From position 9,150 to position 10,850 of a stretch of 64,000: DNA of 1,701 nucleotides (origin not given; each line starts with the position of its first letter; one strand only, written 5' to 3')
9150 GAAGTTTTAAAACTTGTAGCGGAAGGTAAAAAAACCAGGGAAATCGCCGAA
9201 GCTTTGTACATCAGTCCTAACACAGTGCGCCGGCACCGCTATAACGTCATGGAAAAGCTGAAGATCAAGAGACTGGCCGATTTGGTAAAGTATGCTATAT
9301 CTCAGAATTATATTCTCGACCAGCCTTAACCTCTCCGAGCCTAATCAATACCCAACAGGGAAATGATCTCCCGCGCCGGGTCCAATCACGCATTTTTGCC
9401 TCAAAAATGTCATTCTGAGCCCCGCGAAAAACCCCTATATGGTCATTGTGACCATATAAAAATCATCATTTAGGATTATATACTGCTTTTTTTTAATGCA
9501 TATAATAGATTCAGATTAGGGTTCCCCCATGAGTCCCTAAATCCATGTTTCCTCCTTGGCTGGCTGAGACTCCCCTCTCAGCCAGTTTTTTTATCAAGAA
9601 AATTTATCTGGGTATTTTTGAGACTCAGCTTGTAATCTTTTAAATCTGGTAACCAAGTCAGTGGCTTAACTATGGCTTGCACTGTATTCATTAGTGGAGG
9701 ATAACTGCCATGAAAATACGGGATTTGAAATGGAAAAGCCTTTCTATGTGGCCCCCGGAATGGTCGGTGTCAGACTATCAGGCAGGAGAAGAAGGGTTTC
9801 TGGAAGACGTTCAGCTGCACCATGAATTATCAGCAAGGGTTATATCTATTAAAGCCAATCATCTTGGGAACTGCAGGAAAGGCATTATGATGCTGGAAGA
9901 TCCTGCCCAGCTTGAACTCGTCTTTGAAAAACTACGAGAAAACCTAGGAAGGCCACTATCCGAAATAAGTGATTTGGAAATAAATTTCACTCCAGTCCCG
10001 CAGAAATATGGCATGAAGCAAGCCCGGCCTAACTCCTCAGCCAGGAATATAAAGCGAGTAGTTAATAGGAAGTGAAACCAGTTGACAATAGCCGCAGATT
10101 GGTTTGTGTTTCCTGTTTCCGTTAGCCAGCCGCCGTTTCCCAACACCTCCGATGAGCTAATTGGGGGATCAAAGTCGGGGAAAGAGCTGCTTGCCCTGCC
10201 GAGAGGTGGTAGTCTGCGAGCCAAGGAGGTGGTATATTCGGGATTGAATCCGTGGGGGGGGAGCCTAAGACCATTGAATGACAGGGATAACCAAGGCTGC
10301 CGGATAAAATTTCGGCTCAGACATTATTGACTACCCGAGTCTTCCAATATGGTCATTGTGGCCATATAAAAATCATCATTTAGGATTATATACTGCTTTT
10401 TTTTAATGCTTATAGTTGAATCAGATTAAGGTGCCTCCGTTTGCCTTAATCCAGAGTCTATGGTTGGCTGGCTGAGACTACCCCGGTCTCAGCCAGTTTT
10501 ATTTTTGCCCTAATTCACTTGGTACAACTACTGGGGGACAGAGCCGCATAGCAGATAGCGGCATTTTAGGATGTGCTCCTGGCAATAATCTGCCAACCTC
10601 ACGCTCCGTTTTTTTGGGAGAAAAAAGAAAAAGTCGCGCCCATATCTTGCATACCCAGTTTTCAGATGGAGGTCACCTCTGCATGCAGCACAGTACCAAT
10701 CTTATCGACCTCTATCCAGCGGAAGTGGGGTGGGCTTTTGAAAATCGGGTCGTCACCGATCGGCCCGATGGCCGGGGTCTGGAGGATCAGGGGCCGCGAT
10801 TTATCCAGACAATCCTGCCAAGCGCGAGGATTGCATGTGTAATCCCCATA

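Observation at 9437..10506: Two paralogous ~100-nt terminator-ended transcripts with a compensatory base-pair change (candidate sRNAs or leaders)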

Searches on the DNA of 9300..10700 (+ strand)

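Call 20: search_rna_families(source=window, start=9300, end=10700, threshold=evalue, max_evalue=10, show_alignments=3)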
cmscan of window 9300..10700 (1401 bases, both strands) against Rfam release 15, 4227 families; matches with E-value up to 10: 6.
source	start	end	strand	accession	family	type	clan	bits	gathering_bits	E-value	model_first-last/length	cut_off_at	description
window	9494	9592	+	RF00616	LhrC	Gene; sRNA;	CL00114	24.8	110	0.45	1-111/111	no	Listeria LhrC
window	9483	9592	+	RF00112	CyaR_RyeE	Gene; sRNA;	-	22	47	0.39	1-85/85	no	CyaR/Rye RNA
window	9546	9591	+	RF02278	Betaproteobacteria_toxic_sRNA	Gene; sRNA;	-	16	50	3.5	1-64/64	no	Betaproteobacteria toxic small RNA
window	9538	9647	+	RF01237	snR161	Gene; snRNA; snoRNA; HACA-box;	CL00036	15.8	50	9.5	1-165/165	no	Small nucleolar RNA snR161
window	9650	9666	-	RF01108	BMV3_UPD-PK1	Cis-reg;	-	15.7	38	6.3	2-18/26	no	Pseudoknot of upstream pseudoknot domain (UPD) of the 3'UTR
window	10543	10664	+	RF04320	RsmV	Gene; sRNA;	CL00106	9.5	100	6.9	1-196/196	no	RsmV RNA family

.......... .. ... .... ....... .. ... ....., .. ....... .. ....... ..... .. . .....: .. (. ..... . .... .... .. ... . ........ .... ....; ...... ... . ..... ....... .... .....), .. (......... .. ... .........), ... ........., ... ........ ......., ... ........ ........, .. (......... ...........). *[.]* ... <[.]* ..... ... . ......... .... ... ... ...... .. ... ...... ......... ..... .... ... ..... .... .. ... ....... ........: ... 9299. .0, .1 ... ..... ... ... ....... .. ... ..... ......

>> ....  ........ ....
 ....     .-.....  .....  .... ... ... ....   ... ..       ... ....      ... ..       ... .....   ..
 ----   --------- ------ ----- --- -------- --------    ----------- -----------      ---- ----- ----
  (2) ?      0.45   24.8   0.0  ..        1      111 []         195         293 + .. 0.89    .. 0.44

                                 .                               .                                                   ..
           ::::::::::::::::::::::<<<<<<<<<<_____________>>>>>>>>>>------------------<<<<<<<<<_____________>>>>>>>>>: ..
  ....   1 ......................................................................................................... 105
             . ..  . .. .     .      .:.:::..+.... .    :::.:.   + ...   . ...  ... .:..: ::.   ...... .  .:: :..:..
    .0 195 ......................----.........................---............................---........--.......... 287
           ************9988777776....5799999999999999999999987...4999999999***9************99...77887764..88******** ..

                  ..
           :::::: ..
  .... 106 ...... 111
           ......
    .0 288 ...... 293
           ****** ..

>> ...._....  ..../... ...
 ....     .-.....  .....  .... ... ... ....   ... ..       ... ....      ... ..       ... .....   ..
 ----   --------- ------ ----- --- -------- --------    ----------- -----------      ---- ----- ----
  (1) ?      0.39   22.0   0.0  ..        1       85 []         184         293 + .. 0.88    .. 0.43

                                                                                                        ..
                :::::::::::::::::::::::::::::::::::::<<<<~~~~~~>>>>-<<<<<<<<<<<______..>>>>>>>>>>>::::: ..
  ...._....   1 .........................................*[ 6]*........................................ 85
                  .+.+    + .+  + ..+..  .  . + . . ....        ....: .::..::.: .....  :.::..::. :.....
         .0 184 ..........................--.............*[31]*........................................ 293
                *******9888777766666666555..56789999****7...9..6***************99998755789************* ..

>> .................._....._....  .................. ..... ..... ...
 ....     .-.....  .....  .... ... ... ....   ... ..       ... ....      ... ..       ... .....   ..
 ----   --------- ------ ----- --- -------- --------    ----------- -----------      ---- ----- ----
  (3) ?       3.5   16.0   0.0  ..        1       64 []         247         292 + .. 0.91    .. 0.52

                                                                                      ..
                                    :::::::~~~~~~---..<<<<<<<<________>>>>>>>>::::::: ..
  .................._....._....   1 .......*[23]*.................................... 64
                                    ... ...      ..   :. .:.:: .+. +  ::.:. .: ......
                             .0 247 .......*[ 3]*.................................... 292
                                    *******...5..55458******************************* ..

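Call 36: build_rna_model(alignment_id=A2, structure=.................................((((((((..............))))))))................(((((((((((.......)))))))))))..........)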
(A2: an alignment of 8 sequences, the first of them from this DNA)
Model R1 built from alignment A2 (8 sequences, 118 columns); structure: as given.
model positions 113; base pairs 18; branch points 1; effective number of sequences 1.7; information 0.59 bits per position. Calibrated on 0.2 Mb of random sequence (short: E-values are rough).
structure used (alignment columns):
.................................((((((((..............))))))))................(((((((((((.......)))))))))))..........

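Call 37: search_with_rna_model(model_id=R1, sources=[window, L001, L002, L003, L004, L005, L006, L007, L008, L009, L010, L011, L012, L013, L014, L015, L016, L017, L018, L019, L020, L021, L022], max_evalue=1, make_alignment=true)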
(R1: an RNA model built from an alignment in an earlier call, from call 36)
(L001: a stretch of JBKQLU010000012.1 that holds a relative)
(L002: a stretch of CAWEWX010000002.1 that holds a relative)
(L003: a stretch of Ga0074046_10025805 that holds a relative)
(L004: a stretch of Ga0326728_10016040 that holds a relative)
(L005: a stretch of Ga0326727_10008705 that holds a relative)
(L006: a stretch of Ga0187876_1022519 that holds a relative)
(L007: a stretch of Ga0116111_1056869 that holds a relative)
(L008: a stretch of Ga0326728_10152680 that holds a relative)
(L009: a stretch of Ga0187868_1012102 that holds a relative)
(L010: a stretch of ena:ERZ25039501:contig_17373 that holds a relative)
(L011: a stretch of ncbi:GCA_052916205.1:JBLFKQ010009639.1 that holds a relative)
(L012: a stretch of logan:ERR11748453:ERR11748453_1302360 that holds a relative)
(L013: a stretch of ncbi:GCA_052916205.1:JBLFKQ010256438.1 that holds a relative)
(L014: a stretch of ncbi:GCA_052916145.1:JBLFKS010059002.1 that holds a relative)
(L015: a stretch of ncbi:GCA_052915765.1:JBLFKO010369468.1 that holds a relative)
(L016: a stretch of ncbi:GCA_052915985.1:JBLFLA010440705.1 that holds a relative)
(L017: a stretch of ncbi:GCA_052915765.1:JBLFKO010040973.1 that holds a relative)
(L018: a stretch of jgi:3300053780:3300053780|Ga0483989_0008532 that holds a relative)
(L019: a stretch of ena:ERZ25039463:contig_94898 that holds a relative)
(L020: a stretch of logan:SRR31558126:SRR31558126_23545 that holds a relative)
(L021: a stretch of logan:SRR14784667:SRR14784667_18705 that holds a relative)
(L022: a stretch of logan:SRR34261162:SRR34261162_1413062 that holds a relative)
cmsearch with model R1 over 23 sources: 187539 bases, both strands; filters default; matches with E-value up to 1: 18.
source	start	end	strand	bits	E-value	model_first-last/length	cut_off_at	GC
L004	195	309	-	126.7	4e-27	1-113/113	no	0.42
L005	3405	3519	-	126.7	4e-27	1-113/113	no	0.42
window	9483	9594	+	119.4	2.2e-25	1-113/113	no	0.42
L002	263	376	+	115.8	1.7e-24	1-113/113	no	0.46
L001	7123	7235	+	115.4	2e-24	1-113/113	no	0.43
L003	1070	1183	+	114.9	2.7e-24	1-113/113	no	0.45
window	10393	10505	+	114.3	3.6e-24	1-113/113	no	0.42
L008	1466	1578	-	114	4.4e-24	1-113/113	no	0.42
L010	3775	3885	+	111.1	2.2e-23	1-113/113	no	0.43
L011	3775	3885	+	111.1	2.2e-23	1-113/113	no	0.43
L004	1778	1898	-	68.6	2.9e-13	1-113/113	no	0.41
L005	4988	5108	-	68.6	2.9e-13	1-113/113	no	0.41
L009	3042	3175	-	47.2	3.5e-08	1-113/113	no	0.43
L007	482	564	+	46.4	5.5e-08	1-113/113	no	0.49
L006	2860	2942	+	46.4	5.5e-08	1-113/113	no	0.49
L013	4508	4646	+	22.9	0.021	1-113/113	no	0.43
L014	4508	4646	+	22.9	0.021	1-113/113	no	0.43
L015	4508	4646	+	22.9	0.021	1-113/113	no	0.43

Alignment A3: 18 matches aligned to the model, 245 columns, each read 5' to 3' on its own strand. Consensus structure (alignment columns), stored with it:
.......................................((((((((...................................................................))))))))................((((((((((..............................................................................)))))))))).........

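Call 46: search_with_rna_model(model_id=R1, sources=[L023, L024, L025, L026, L027, L028, L029, L030, L031, L032, L018, L019, L020, L021, L022, L017, L016, L012], max_evalue=5, show_alignments=6)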
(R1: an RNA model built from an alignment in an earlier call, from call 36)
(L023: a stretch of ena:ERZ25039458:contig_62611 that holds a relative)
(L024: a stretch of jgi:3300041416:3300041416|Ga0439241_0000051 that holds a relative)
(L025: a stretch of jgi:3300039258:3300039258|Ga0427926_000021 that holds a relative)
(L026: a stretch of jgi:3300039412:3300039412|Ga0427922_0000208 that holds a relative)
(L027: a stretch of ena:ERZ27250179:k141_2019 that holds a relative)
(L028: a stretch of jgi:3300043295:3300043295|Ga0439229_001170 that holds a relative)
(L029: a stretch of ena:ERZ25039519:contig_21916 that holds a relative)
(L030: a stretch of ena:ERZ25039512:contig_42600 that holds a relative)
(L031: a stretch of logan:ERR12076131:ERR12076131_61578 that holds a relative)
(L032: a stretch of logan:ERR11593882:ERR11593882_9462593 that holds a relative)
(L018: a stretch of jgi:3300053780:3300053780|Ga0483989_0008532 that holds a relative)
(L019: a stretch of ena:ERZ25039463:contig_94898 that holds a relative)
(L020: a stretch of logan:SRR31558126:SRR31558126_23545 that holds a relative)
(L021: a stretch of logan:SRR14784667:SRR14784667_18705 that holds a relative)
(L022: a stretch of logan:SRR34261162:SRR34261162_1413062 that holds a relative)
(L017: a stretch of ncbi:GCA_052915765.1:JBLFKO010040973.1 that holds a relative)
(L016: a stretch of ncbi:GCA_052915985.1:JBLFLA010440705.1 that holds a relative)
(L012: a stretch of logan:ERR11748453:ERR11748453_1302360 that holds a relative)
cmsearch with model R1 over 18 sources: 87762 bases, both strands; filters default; matches with E-value up to 5: 2.
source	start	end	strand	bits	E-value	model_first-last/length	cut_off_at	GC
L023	3310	3445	-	65.2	8.2e-13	1-113/113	no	0.44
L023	255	359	-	14.2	1.2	1-113/113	no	0.5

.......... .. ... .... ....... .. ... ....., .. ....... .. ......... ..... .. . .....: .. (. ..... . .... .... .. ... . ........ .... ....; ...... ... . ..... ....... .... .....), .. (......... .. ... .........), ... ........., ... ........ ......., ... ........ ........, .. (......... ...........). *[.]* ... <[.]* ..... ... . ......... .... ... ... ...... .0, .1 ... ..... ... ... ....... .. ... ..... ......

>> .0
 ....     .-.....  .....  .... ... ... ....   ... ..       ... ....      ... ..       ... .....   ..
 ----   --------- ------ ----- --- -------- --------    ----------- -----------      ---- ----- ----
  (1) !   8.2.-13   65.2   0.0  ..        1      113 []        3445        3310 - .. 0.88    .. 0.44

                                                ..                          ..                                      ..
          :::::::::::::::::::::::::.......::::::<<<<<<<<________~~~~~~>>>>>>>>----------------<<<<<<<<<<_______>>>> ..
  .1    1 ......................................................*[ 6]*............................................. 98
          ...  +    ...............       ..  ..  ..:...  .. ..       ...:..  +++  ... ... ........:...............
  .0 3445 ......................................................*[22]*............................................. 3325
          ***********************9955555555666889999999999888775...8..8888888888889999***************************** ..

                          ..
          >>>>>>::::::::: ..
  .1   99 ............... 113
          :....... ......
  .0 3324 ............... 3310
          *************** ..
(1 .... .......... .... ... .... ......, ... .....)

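Call 67: search_rna_families(sources=[L005, L013, L023, L009], threshold=gathering)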
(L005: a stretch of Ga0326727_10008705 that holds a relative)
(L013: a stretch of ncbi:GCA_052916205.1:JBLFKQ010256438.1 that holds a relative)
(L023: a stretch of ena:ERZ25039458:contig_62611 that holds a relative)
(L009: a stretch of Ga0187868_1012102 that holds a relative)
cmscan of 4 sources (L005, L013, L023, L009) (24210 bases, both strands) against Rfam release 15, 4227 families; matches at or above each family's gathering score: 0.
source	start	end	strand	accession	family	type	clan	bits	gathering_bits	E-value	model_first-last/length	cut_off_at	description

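Call 70: search_dna_similar(query=window:9430-9600:+, collection=plasmids, mode=distant, max_evalue=0.01, max_rows=5)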
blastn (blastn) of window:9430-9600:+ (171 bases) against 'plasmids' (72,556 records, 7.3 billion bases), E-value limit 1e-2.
No match.

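Call 71: search_dna_similar(query=window:9430-9600:+, collection=phages, mode=distant, max_evalue=0.01, max_rows=5)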
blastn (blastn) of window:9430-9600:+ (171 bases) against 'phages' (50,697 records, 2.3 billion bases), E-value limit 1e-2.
No match.
